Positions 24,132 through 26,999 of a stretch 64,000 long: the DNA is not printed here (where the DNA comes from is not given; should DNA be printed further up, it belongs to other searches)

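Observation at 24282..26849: MrfA/YprA-type DUF1998 helicase carrying an embedded HNH nuclease motif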

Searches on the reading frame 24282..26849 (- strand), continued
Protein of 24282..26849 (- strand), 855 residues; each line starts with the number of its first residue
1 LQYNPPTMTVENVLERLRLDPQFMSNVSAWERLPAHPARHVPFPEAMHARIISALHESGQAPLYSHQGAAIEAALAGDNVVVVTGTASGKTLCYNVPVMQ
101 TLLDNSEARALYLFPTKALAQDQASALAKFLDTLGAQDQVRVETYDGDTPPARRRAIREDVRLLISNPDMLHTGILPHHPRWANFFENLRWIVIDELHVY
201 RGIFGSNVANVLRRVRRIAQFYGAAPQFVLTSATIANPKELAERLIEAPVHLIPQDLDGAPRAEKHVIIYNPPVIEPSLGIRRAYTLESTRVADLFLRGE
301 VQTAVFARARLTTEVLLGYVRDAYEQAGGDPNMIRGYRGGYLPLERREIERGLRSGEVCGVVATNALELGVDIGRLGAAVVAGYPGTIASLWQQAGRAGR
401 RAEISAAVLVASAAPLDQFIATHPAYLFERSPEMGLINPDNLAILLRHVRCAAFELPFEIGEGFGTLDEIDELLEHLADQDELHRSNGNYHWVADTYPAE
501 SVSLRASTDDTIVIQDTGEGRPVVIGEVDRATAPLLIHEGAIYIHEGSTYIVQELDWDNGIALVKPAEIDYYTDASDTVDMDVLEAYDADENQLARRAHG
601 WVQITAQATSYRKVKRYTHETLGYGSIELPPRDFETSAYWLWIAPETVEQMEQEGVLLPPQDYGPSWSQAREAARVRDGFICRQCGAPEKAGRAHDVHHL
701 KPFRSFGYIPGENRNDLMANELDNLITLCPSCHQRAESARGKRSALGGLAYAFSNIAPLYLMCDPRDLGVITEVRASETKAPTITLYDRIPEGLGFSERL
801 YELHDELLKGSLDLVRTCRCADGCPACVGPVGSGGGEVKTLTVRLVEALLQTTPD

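Call 8: find_homologous_proteins(query=window:24282-26849:-, max_evalue=1e-10)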
Query window:24282-26849:- (855 aa): 8000 proteins with E <= 1e-10 among 8000 candidates; the best 120 are listed.
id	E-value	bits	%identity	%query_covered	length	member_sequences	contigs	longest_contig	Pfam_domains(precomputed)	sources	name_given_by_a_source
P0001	0.0e+0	1946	100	99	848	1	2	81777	PF00270.36,PF09369.16,PF01844.30,PF00271.38,PF22982.4,PF04851.22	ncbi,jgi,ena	-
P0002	0.0e+0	1812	93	99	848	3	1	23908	PF00270.36,PF09369.16,PF01844.30,PF00271.38,PF22982.4,PF04851.22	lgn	-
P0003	0.0e+0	1797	92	99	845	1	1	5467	PF00270.36,PF09369.16,PF01844.30,PF00271.38,PF22982.4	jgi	jgi:DEAD/DEAH box helicase domain-containing protein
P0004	0.0e+0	1770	89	99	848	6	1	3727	PF00270.36,PF09369.16,PF01844.30,PF00271.38,PF22982.4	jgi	jgi:DEAD/DEAH box helicase domain-containing protein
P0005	0.0e+0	1769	90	97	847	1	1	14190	PF00270.36,PF09369.16,PF01844.30,PF00271.38,PF22982.4,PF04851.22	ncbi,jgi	ncbi:MAG: DEAD/DEAH box helicase [Anaerolineales bacterium]|jgi:DEAD/DEAH box helicase domain-contai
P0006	0.0e+0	1769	90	97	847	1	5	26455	PF00270.36,PF09369.16,PF01844.30,PF00271.38,PF22982.4,PF04851.22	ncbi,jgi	ncbi:MAG: DEAD/DEAH box helicase [Anaerolineales bacterium]|jgi:DEAD/DEAH box helicase domain-contai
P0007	0.0e+0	1766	89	99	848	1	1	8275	PF00270.36,PF09369.16,PF01844.30,PF00271.38,PF22982.4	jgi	jgi:DEAD/DEAH box helicase domain-containing protein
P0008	0.0e+0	1763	89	99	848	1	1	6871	PF00270.36,PF09369.16,PF01844.30,PF00271.38,PF22982.4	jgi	jgi:DEAD/DEAH box helicase domain-containing protein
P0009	0.0e+0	1762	89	99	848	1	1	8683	PF00270.36,PF09369.16,PF01844.30,PF00271.38,PF22982.4,PF04851.22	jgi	jgi:DEAD/DEAH box helicase domain-containing protein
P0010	0.0e+0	1760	89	99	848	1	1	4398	PF00270.36,PF09369.16,PF01844.30,PF00271.38,PF22982.4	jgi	jgi:DEAD/DEAH box helicase domain-containing protein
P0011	0.0e+0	1759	89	99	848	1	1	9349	PF00270.36,PF09369.16,PF01844.30,PF00271.38,PF22982.4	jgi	jgi:DEAD/DEAH box helicase domain-containing protein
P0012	0.0e+0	1759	88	99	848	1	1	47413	PF00270.36,PF09369.16,PF01844.30,PF00271.38,PF22982.4,PF04851.22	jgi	jgi:DEAD/DEAH box helicase domain-containing protein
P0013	0.0e+0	1756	89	99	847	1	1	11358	PF00270.36,PF09369.16,PF01844.30,PF00271.38,PF22982.4,PF04851.22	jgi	jgi:DEAD/DEAH box helicase domain-containing protein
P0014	0.0e+0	1737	90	96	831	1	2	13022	PF00270.36,PF09369.16,PF01844.30,PF00271.38,PF22982.4,PF04851.22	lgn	-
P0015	0.0e+0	1735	88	99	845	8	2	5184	PF00270.36,PF09369.16,PF01844.30,PF00271.38,PF22982.4,PF04851.22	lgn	-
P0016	0.0e+0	1692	85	99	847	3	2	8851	PF00270.36,PF09369.16,PF01844.30,PF00271.38,PF22982.4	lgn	-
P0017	0.0e+0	1539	76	99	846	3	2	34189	PF00270.36,PF09369.16,PF01844.30,PF00271.38,PF22982.4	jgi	jgi:DEAD/DEAH box helicase domain-containing protein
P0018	0.0e+0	1534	77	99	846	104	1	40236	PF00270.36,PF09369.16,PF01844.30,PF00271.38,PF22982.4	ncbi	-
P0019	0.0e+0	1531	76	99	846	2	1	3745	PF00270.36,PF09369.16,PF01844.30,PF00271.38,PF22982.4,PF04851.22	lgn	-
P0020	0.0e+0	1529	76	98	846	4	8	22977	PF00270.36,PF09369.16,PF01844.30,PF00271.38,PF22982.4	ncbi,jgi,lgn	jgi:DEAD/DEAH box helicase domain-containing protein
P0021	0.0e+0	1529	76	99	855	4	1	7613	PF00270.36,PF09369.16,PF01844.30,PF00271.38,PF22982.4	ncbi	-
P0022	0.0e+0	1523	75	99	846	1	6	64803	PF00270.36,PF09369.16,PF01844.30,PF00271.38,PF22982.4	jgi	jgi:DEAD/DEAH box helicase domain-containing protein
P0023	0.0e+0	1517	75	99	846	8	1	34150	PF00270.36,PF09369.16,PF01844.30,PF00271.38,PF22982.4,PF04851.22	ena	-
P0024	0.0e+0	1516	76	99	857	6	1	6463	PF00270.36,PF09369.16,PF01844.30,PF00271.38,PF22982.4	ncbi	ncbi:MAG: DEAD/DEAH box helicase [Anaerolineales bacterium]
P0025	0.0e+0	1515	75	99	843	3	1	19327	PF00270.36,PF09369.16,PF01844.30,PF00271.38,PF22982.4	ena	-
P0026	0.0e+0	1512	75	99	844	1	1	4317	PF00270.36,PF09369.16,PF01844.30,PF00271.38,PF22982.4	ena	-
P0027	0.0e+0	1511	75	99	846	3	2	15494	PF00270.36,PF09369.16,PF01844.30,PF00271.38,PF22982.4,PF04851.22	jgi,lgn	jgi:DEAD/DEAH box helicase domain-containing protein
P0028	0.0e+0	1508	75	99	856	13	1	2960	PF00270.36,PF09369.16,PF01844.30,PF00271.38,PF22982.4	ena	-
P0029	0.0e+0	1506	75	99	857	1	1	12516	PF00270.36,PF09369.16,PF01844.30,PF00271.38,PF22982.4,PF04851.22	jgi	jgi:DEAD/DEAH box helicase domain-containing protein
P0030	0.0e+0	1505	75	99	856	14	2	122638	PF00270.36,PF09369.16,PF01844.30,PF00271.38,PF22982.4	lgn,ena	-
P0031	0.0e+0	1505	75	99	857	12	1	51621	PF00270.36,PF09369.16,PF01844.30,PF00271.38,PF22982.4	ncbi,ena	-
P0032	0.0e+0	1505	74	99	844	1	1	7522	PF00270.36,PF09369.16,PF01844.30,PF00271.38,PF22982.4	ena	-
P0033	0.0e+0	1505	74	99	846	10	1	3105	PF00270.36,PF09369.16,PF01844.30,PF00271.38,PF22982.4,PF04851.22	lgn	-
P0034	0.0e+0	1502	75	99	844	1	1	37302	PF00270.36,PF09369.16,PF01844.30,PF00271.38,PF22982.4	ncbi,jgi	ncbi:MAG: DEAD/DEAH box helicase [Anaerolineales bacterium]|jgi:DEAD/DEAH box helicase domain-contai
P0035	0.0e+0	1501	75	98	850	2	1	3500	PF00270.36,PF09369.16,PF01844.30,PF00271.38,PF22982.4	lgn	-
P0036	0.0e+0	1500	75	99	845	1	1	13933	PF00270.36,PF09369.16,PF01844.30,PF00271.38,PF22982.4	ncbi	-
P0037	0.0e+0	1499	75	99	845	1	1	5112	PF00270.36,PF09369.16,PF01844.30,PF00271.38,PF22982.4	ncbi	-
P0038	0.0e+0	1499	75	99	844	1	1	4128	PF00270.36,PF09369.16,PF01844.30,PF00271.38,PF22982.4,PF04851.22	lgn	-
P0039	0.0e+0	1498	75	99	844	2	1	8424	PF00270.36,PF09369.16,PF01844.30,PF00271.38,PF22982.4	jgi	jgi:DEAD/DEAH box helicase domain-containing protein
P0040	0.0e+0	1498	75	99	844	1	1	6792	PF00270.36,PF09369.16,PF01844.30,PF00271.38,PF22982.4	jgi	jgi:DEAD/DEAH box helicase domain-containing protein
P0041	0.0e+0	1497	74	99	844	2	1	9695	PF00270.36,PF09369.16,PF01844.30,PF00271.38,PF22982.4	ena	-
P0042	0.0e+0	1494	74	99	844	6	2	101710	PF00270.36,PF09369.16,PF01844.30,PF00271.38,PF22982.4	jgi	jgi:DEAD/DEAH box helicase domain-containing protein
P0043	0.0e+0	1493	74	99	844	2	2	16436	PF00270.36,PF09369.16,PF01844.30,PF00271.38,PF22982.4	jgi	jgi:DEAD/DEAH box helicase domain-containing protein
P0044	0.0e+0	1493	74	98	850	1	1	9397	PF00270.36,PF09369.16,PF01844.30,PF00271.38,PF22982.4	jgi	jgi:DEAD/DEAH box helicase domain-containing protein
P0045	0.0e+0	1490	73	99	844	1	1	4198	PF00270.36,PF09369.16,PF01844.30,PF00271.38,PF22982.4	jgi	-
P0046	0.0e+0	1489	74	99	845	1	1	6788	PF00270.36,PF09369.16,PF01844.30,PF00271.38,PF22982.4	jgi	jgi:DEAD/DEAH box helicase domain-containing protein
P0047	0.0e+0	1488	74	98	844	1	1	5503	PF00270.36,PF09369.16,PF01844.30,PF00271.38,PF22982.4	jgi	jgi:DEAD/DEAH box helicase domain-containing protein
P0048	0.0e+0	1488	75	99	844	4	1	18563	PF00270.36,PF09369.16,PF01844.30,PF00271.38,PF22982.4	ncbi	-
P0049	0.0e+0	1488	74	99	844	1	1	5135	PF00270.36,PF09369.16,PF01844.30,PF00271.38,PF22982.4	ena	-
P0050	0.0e+0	1487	74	99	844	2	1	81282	PF00270.36,PF09369.16,PF01844.30,PF00271.38,PF22982.4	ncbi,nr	ncbi:MAG: DEAD/DEAH box helicase [Anaerolineales bacterium]|nr:DEAD/DEAH box helicase [Anaerolineale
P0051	0.0e+0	1486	73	99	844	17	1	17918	PF00270.36,PF09369.16,PF01844.30,PF00271.38,PF22982.4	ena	-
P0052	0.0e+0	1484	74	98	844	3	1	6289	PF00270.36,PF09369.16,PF01844.30,PF00271.38,PF22982.4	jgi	jgi:DEAD/DEAH box helicase domain-containing protein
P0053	0.0e+0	1484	75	99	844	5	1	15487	PF00270.36,PF09369.16,PF01844.30,PF00271.38,PF22982.4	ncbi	-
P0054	0.0e+0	1482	74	99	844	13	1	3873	PF00270.36,PF09369.16,PF01844.30,PF00271.38,PF22982.4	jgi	-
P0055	0.0e+0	1482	74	97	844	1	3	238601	PF00270.36,PF09369.16,PF01844.30,PF00271.38,PF22982.4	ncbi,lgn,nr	ncbi:MAG: DEAD/DEAH box helicase [Anaerolineales bacterium]|nr:DEAD/DEAH box helicase [Anaerolineale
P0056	0.0e+0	1479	75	99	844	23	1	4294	PF00270.36,PF09369.16,PF01844.30,PF00271.38,PF22982.4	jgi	jgi:DEAD/DEAH box helicase domain-containing protein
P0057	0.0e+0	1478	74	99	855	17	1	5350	PF00270.36,PF09369.16,PF01844.30,PF00271.38,PF22982.4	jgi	-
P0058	0.0e+0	1478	74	98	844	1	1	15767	PF00270.36,PF09369.16,PF01844.30,PF00271.38,PF22982.4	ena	-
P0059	0.0e+0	1478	74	99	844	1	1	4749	PF00270.36,PF09369.16,PF01844.30,PF00271.38,PF22982.4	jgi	jgi:DEAD/DEAH box helicase domain-containing protein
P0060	0.0e+0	1478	74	99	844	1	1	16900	PF00270.36,PF09369.16,PF01844.30,PF00271.38,PF22982.4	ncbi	-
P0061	0.0e+0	1475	74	99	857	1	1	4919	PF00270.36,PF09369.16,PF01844.30,PF00271.38,PF22982.4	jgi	jgi:DEAD/DEAH box helicase domain-containing protein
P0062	0.0e+0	1475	74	99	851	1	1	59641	PF00270.36,PF09369.16,PF01844.30,PF00271.38,PF22982.4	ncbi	-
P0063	0.0e+0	1475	73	99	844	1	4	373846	PF00270.36,PF09369.16,PF01844.30,PF00271.38,PF22982.4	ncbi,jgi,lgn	-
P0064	0.0e+0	1475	73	99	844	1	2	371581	PF00270.36,PF09369.16,PF01844.30,PF00271.38,PF22982.4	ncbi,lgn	-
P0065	0.0e+0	1475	73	99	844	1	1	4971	PF00270.36,PF09369.16,PF01844.30,PF00271.38,PF22982.4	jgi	jgi:DEAD/DEAH box helicase domain-containing protein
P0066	0.0e+0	1475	73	99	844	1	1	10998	PF00270.36,PF09369.16,PF01844.30,PF00271.38,PF22982.4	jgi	jgi:DEAD/DEAH box helicase domain-containing protein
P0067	0.0e+0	1474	73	99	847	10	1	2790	PF00270.36,PF09369.16,PF01844.30,PF00271.38,PF22982.4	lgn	-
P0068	0.0e+0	1474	74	99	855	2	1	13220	PF00270.36,PF09369.16,PF01844.30,PF00271.38,PF22982.4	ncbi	ncbi:MAG: DEAD/DEAH box helicase [Chloroflexota bacterium]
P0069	0.0e+0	1474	73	99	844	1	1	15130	PF00270.36,PF09369.16,PF01844.30,PF00271.38,PF22982.4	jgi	jgi:DEAD/DEAH box helicase domain-containing protein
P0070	0.0e+0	1473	73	99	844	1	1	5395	PF00270.36,PF09369.16,PF01844.30,PF00271.38,PF22982.4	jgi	jgi:DEAD/DEAH box helicase domain-containing protein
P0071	0.0e+0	1473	73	99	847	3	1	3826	PF00270.36,PF09369.16,PF01844.30,PF00271.38,PF22982.4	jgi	jgi:DEAD/DEAH box helicase domain-containing protein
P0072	0.0e+0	1472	73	99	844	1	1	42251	PF00270.36,PF09369.16,PF01844.30,PF00271.38,PF22982.4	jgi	-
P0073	0.0e+0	1472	76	95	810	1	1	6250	PF00270.36,PF09369.16,PF01844.30,PF00271.38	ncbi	ncbi:MAG: DEAD/DEAH box helicase, partial [Anaerolineales bacterium]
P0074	0.0e+0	1472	73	99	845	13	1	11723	PF00270.36,PF09369.16,PF01844.30,PF00271.38,PF22982.4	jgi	jgi:DEAD/DEAH box helicase domain-containing protein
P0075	0.0e+0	1472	73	99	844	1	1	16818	PF00270.36,PF09369.16,PF01844.30,PF00271.38,PF22982.4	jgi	-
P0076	0.0e+0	1471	73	99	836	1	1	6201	PF00270.36,PF09369.16,PF01844.30,PF00271.38,PF22982.4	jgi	jgi:DEAD/DEAH box helicase domain-containing protein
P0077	0.0e+0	1470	72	100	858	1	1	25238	PF00270.36,PF09369.16,PF01844.30,PF00271.38,PF22982.4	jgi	jgi:DEAD/DEAH box helicase domain-containing protein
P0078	0.0e+0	1469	74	98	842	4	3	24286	PF00270.36,PF09369.16,PF01844.30,PF00271.38,PF22982.4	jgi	jgi:DEAD/DEAH box helicase domain-containing protein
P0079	0.0e+0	1465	72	99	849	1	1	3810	PF00270.36,PF09369.16,PF01844.30,PF00271.38,PF22982.4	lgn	-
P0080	0.0e+0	1465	74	98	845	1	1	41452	PF00270.36,PF09369.16,PF01844.30,PF00271.38,PF22982.4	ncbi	-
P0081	0.0e+0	1464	73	99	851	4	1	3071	PF00270.36,PF09369.16,PF01844.30,PF00271.38,PF22982.4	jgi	jgi:DEAD/DEAH box helicase domain-containing protein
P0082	0.0e+0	1462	74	99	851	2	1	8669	PF00270.36,PF09369.16,PF01844.30,PF00271.38,PF22982.4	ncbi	-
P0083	0.0e+0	1461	74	98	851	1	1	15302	PF00270.36,PF09369.16,PF01844.30,PF00271.38,PF22982.4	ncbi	-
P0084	0.0e+0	1460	72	99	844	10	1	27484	PF00270.36,PF09369.16,PF01844.30,PF00271.38,PF22982.4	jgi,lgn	jgi:DEAD/DEAH box helicase domain-containing protein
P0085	0.0e+0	1460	73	99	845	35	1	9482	PF00270.36,PF09369.16,PF01844.30,PF00271.38,PF22982.4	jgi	-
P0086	0.0e+0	1459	73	99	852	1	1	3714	PF00270.36,PF09369.16,PF01844.30,PF00271.38,PF22982.4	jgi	jgi:DEAD/DEAH box helicase domain-containing protein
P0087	0.0e+0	1458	72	99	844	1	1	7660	PF00270.36,PF09369.16,PF01844.30,PF00271.38,PF22982.4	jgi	jgi:DEAD/DEAH box helicase domain-containing protein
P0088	0.0e+0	1457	73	99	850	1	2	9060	PF00270.36,PF09369.16,PF01844.30,PF00271.38,PF22982.4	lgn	-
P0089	0.0e+0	1457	73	99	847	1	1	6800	PF00270.36,PF09369.16,PF01844.30,PF00271.38,PF22982.4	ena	-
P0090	0.0e+0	1457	72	99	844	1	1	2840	PF00270.36,PF09369.16,PF01844.30,PF00271.38,PF22982.4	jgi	jgi:DEAD/DEAH box helicase domain-containing protein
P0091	0.0e+0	1457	74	99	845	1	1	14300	PF00270.36,PF09369.16,PF01844.30,PF00271.38,PF22982.4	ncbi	-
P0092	0.0e+0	1454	74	98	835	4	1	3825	PF00270.36,PF09369.16,PF01844.30,PF00271.38,PF22982.4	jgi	jgi:DEAD/DEAH box helicase domain-containing protein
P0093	0.0e+0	1454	73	97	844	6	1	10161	PF00270.36,PF09369.16,PF01844.30,PF00271.38,PF22982.4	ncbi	-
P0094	0.0e+0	1454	73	98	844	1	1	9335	PF00270.36,PF09369.16,PF01844.30,PF00271.38,PF22982.4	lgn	-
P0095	0.0e+0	1453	73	99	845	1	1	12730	PF00270.36,PF09369.16,PF01844.30,PF00271.38,PF22982.4,PF04851.22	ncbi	-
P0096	0.0e+0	1452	73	98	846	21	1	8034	PF00270.36,PF09369.16,PF01844.30,PF00271.38,PF22982.4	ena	-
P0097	0.0e+0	1452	72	99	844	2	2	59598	PF00270.36,PF09369.16,PF01844.30,PF00271.38,PF22982.4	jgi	jgi:DEAD/DEAH box helicase domain-containing protein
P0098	0.0e+0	1451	72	99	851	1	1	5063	PF00270.36,PF09369.16,PF01844.30,PF00271.38,PF22982.4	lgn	-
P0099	0.0e+0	1451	73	98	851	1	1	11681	PF00270.36,PF09369.16,PF01844.30,PF00271.38,PF22982.4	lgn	-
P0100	0.0e+0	1451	73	99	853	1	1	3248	PF00270.36,PF09369.16,PF01844.30,PF00271.38,PF22982.4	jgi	jgi:DEAD/DEAH box helicase domain-containing protein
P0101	0.0e+0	1451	71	99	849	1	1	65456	PF00270.36,PF09369.16,PF01844.30,PF00271.38,PF22982.4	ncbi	-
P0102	0.0e+0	1450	72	99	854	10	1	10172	PF00270.36,PF09369.16,PF01844.30,PF00271.38,PF22982.4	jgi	jgi:DEAD/DEAH box helicase domain-containing protein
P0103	0.0e+0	1450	72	98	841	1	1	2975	PF00270.36,PF09369.16,PF01844.30,PF00271.38,PF22982.4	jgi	jgi:DEAD/DEAH box helicase domain-containing protein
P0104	0.0e+0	1449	73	99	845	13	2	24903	PF00270.36,PF09369.16,PF01844.30,PF00271.38,PF22982.4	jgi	-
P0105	0.0e+0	1448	72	98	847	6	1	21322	PF00270.36,PF09369.16,PF01844.30,PF00271.38,PF22982.4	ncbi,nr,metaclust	ncbi:MAG: hypothetical protein A2Y93_13275 [Chloroflexi bacterium RBG_13_68_17]|nr:MAG: hypothetical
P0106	0.0e+0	1448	72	99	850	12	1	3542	PF00270.36,PF09369.16,PF01844.30,PF00271.38,PF22982.4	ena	-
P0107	0.0e+0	1448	72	98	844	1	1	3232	PF00270.36,PF09369.16,PF01844.30,PF00271.38,PF22982.4,PF04851.22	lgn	-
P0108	0.0e+0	1447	73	99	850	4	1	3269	PF00270.36,PF09369.16,PF01844.30,PF00271.38,PF22982.4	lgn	-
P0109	0.0e+0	1447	72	99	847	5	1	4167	PF00270.36,PF09369.16,PF01844.30,PF00271.38,PF22982.4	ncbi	-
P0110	0.0e+0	1447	72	99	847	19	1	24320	PF00270.36,PF09369.16,PF01844.30,PF00271.38,PF22982.4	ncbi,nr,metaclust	ncbi:MAG: hypothetical protein A2Z14_15700 [Chloroflexi bacterium RBG_16_48_8]|nr:MAG: hypothetical 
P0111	0.0e+0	1446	72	99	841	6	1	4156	PF00270.36,PF09369.16,PF01844.30,PF00271.38,PF22982.4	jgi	jgi:DEAD/DEAH box helicase domain-containing protein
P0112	0.0e+0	1446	72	99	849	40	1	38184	PF00270.36,PF09369.16,PF01844.30,PF00271.38,PF22982.4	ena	-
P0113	0.0e+0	1446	72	99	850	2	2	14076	PF00270.36,PF09369.16,PF01844.30,PF00271.38,PF22982.4,PF04851.22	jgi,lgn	-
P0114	0.0e+0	1445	73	97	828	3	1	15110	PF00270.36,PF09369.16,PF01844.30,PF00271.38,PF22982.4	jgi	-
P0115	0.0e+0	1445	72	98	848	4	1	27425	PF00270.36,PF09369.16,PF01844.30,PF00271.38,PF22982.4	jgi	jgi:DEAD/DEAH box helicase domain-containing protein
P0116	0.0e+0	1445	72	99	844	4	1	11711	PF00270.36,PF09369.16,PF01844.30,PF00271.38,PF22982.4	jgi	jgi:DEAD/DEAH box helicase domain-containing protein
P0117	0.0e+0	1444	72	99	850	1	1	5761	PF00270.36,PF09369.16,PF01844.30,PF00271.38,PF22982.4,PF04851.22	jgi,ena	-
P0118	0.0e+0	1444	73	97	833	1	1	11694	PF00270.36,PF09369.16,PF01844.30,PF00271.38,PF22982.4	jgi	jgi:DEAD/DEAH box helicase domain-containing protein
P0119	0.0e+0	1443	72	97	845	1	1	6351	PF00270.36,PF09369.16,PF01844.30,PF00271.38,PF22982.4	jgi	jgi:DEAD/DEAH box helicase domain-containing protein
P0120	0.0e+0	1443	72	99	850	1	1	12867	PF00270.36,PF09369.16,PF01844.30,PF00271.38,PF22982.4,PF04851.22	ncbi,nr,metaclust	ncbi:MAG: hypothetical protein A2Z66_08110 [Chloroflexi bacterium RBG_13_66_10]|nr:MAG: hypothetical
